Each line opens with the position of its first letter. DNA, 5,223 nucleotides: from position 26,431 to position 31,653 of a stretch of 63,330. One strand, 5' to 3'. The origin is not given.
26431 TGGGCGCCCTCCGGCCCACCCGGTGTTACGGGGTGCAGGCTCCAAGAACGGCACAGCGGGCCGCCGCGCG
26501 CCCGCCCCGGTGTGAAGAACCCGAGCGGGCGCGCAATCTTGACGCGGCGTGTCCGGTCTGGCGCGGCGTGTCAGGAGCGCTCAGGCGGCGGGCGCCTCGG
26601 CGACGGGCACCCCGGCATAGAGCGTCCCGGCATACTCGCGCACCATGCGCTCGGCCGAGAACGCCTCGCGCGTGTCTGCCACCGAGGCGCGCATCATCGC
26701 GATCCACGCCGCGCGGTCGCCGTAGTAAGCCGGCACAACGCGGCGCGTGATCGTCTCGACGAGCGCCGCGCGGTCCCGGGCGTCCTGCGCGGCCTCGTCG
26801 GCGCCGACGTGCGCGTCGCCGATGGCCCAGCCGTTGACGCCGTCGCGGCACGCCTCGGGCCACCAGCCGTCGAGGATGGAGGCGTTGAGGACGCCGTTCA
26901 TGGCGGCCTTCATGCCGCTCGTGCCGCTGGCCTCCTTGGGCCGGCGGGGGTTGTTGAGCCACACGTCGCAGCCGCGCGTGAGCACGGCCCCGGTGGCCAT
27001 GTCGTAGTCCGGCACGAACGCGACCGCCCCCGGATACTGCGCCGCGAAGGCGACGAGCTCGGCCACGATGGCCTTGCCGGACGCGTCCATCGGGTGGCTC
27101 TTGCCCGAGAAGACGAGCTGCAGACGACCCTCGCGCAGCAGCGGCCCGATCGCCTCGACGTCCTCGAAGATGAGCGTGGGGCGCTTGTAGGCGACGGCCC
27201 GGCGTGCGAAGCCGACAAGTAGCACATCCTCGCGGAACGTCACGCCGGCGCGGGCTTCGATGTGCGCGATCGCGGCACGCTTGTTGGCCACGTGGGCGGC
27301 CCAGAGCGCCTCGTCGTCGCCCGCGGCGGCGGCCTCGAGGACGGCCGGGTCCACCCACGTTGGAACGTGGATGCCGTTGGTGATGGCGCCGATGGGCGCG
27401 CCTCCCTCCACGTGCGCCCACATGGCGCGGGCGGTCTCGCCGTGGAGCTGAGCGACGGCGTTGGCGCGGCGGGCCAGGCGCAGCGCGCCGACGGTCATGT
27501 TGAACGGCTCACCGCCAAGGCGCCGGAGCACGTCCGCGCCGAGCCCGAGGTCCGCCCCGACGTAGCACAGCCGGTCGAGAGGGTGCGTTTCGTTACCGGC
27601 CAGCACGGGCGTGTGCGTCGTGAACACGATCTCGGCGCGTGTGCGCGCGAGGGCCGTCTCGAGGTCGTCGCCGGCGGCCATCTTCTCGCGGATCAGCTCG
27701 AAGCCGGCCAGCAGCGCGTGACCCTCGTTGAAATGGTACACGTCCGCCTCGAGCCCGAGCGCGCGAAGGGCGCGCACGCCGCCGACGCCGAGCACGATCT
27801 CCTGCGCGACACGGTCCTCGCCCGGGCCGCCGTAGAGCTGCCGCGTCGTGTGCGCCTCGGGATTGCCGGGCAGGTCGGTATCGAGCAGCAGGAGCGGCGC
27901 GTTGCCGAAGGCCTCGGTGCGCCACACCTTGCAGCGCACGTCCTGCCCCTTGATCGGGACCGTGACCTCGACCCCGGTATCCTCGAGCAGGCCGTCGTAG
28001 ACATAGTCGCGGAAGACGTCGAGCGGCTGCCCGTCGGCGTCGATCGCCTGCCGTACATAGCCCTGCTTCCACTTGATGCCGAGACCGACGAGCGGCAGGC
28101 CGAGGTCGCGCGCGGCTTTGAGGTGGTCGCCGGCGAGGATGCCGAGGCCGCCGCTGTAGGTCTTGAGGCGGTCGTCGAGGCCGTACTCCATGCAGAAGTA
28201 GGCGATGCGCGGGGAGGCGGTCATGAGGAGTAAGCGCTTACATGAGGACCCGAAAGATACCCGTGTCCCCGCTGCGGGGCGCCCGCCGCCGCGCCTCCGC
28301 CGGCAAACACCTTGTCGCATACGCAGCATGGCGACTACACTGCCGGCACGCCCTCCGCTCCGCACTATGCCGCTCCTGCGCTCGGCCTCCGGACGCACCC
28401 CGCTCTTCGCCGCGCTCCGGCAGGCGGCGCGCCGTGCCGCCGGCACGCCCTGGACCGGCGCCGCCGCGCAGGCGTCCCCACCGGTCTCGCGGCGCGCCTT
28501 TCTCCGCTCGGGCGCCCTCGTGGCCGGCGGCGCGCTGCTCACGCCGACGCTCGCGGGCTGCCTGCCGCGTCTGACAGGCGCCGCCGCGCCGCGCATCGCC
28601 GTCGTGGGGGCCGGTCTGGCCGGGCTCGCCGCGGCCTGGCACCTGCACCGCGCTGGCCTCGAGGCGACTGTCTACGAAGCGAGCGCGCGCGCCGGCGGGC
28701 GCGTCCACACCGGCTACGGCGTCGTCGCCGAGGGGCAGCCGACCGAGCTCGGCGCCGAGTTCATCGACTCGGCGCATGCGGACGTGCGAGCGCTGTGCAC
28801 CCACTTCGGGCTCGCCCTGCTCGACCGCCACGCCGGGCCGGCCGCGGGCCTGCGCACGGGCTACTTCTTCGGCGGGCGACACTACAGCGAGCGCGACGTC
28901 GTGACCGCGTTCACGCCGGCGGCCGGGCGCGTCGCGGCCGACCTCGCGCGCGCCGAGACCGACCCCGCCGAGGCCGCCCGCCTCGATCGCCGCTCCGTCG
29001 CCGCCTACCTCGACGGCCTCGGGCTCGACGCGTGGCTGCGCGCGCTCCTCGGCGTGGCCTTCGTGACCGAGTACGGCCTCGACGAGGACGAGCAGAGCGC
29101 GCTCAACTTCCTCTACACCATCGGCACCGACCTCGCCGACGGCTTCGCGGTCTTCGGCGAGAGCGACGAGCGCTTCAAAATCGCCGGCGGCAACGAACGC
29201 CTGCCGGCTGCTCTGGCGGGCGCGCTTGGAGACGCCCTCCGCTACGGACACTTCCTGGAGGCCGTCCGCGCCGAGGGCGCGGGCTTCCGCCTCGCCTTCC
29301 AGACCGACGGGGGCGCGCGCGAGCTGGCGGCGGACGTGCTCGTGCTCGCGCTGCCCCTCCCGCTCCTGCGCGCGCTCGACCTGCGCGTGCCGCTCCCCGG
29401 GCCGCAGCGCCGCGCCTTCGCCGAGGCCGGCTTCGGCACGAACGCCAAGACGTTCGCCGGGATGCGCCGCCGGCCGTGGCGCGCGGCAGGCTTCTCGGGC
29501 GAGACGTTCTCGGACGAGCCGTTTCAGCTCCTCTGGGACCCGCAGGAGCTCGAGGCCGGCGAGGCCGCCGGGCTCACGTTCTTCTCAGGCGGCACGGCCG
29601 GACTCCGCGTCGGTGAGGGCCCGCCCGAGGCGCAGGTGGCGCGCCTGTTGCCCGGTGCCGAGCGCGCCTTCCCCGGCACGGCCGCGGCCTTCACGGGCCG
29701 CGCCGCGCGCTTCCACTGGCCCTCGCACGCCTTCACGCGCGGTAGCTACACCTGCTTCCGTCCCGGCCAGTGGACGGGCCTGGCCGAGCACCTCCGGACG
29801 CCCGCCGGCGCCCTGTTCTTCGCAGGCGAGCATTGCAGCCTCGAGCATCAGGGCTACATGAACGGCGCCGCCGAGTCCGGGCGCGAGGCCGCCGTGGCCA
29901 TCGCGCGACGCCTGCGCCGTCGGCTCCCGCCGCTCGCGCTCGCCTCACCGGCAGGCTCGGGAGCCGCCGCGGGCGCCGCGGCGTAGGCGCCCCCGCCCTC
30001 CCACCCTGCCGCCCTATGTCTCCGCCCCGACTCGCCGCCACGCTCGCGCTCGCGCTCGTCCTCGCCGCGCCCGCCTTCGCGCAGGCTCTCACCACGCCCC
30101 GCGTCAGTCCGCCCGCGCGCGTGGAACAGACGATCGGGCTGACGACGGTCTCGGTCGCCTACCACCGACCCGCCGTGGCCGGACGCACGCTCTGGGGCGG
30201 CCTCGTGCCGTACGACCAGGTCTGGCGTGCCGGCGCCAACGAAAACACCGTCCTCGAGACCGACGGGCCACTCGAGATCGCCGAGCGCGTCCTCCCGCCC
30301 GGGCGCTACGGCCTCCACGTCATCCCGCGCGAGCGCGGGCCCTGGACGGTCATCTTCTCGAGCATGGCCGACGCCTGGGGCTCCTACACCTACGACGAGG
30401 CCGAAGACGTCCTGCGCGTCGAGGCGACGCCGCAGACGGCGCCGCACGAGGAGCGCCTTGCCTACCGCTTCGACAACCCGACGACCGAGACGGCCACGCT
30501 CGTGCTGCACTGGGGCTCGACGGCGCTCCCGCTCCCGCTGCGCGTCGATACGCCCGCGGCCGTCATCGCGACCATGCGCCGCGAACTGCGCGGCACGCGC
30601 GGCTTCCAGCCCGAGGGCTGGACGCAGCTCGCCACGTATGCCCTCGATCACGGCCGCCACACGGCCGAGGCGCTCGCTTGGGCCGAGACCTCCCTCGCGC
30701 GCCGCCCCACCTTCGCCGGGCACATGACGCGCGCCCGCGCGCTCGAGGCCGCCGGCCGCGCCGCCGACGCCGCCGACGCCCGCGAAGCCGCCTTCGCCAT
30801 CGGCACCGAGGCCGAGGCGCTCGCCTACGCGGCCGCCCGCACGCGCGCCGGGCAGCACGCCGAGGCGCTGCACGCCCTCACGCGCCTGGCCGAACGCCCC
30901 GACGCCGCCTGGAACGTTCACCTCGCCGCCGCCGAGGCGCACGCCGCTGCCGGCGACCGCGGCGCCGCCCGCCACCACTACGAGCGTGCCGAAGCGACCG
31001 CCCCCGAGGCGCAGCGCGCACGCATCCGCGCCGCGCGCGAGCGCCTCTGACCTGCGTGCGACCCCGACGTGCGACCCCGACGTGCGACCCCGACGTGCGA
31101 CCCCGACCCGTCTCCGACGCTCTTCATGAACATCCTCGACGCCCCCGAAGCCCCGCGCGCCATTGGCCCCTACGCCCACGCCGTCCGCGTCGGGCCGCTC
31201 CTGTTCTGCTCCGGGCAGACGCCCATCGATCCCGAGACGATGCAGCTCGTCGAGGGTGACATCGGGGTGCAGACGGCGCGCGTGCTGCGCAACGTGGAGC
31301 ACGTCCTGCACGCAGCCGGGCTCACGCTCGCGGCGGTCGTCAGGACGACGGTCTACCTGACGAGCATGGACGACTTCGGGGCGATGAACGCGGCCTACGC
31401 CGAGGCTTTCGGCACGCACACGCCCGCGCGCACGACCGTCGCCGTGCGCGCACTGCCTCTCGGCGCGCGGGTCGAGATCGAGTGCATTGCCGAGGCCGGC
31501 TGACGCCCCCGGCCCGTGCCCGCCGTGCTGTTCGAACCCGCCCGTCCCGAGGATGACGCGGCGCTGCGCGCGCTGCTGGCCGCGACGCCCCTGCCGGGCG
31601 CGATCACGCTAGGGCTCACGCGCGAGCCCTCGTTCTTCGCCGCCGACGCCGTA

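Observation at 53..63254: A different short tandem repeat at almost every gene boundary (23 arrays in 63 kb)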

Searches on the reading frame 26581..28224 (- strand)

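Call 39: search_protein_families(library=pfam, proteins=[window:26581-28224:-])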
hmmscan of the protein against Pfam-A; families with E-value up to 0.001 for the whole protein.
window:26581-28224:- (547 aa): 1 family
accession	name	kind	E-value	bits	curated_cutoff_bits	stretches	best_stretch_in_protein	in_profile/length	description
PF00343.26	Phosphorylase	-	2.4e-16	59.6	27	1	308-453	420-579/713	Carbohydrate phosphorylase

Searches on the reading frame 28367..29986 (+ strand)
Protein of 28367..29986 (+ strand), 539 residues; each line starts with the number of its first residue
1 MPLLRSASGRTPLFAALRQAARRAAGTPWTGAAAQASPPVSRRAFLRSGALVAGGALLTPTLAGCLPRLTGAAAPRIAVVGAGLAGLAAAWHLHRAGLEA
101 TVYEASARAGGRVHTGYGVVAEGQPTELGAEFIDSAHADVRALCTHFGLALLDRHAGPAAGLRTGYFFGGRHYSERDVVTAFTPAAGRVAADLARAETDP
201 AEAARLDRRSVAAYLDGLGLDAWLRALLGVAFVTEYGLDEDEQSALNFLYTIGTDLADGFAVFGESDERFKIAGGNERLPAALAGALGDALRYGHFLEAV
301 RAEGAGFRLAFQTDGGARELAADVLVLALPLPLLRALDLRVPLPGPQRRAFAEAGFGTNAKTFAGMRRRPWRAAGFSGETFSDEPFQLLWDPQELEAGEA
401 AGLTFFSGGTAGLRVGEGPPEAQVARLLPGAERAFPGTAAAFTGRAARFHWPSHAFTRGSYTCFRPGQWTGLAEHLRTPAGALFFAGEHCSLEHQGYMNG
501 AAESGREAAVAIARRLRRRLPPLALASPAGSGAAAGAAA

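Call 39: search_protein_families(library=pfam, proteins=[window:28367-29986:+])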
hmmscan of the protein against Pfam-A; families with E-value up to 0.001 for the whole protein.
window:28367-29986:+ (539 aa): 5 families
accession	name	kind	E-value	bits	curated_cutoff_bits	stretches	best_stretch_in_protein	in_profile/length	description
PF01593.30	Amino_oxidase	-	1.4e-51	176.6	19.8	1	84-512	1-442/443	Flavin containing amine oxidoreductase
PF13450.12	NAD_binding_8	-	2.2e-10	41.1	21.9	1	79-145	1-66/68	NAD(P)-binding Rossmann-like domain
PF01266.30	DAO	-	2.8e-07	30.8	27.9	1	76-150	1-81/353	FAD dependent oxidoreductase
PF00890.30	FAD_binding_2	-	9.1e-05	22.3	20.4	1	77-119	2-44/414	FAD binding domain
PF07992.20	Pyr_redox_2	-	0.00032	20.7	26.1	1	76-113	2-40/291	Pyridine nucleotide-disulphide oxidoreductase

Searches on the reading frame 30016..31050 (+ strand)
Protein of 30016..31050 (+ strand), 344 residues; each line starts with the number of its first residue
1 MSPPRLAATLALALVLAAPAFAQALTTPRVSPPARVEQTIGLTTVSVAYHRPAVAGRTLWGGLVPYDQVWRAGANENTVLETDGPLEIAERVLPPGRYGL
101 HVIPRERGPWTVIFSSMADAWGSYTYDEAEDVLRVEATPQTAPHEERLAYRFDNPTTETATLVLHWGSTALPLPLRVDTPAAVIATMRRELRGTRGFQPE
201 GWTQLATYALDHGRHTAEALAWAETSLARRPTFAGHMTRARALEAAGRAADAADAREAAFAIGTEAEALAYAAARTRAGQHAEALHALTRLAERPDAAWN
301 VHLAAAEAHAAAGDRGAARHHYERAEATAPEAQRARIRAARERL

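Call 39: search_protein_families(library=pfam, proteins=[window:30016-31050:+])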
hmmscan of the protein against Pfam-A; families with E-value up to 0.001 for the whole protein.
window:30016-31050:+ (344 aa): 1 family
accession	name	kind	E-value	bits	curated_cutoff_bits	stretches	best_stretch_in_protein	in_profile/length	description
PF11138.13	DUF2911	-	6.8e-45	152.9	27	1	31-174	1-144/145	Protein of unknown function (DUF2911)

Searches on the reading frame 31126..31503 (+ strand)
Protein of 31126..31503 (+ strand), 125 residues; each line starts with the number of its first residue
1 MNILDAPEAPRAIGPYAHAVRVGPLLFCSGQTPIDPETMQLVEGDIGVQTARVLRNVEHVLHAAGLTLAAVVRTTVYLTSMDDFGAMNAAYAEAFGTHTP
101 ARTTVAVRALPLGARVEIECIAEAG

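Call 28: search_protein_families(library=pfam, proteins=[window:31126-31503:+], max_evalue=0.01)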
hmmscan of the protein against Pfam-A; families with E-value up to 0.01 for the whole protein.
window:31126-31503:+ (125 aa): 1 family
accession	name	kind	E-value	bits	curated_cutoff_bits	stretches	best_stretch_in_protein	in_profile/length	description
PF01042.26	Ribonuc_L-PSP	-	2.5e-40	137.7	27.3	1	8-123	3-120/121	Endoribonuclease L-PSP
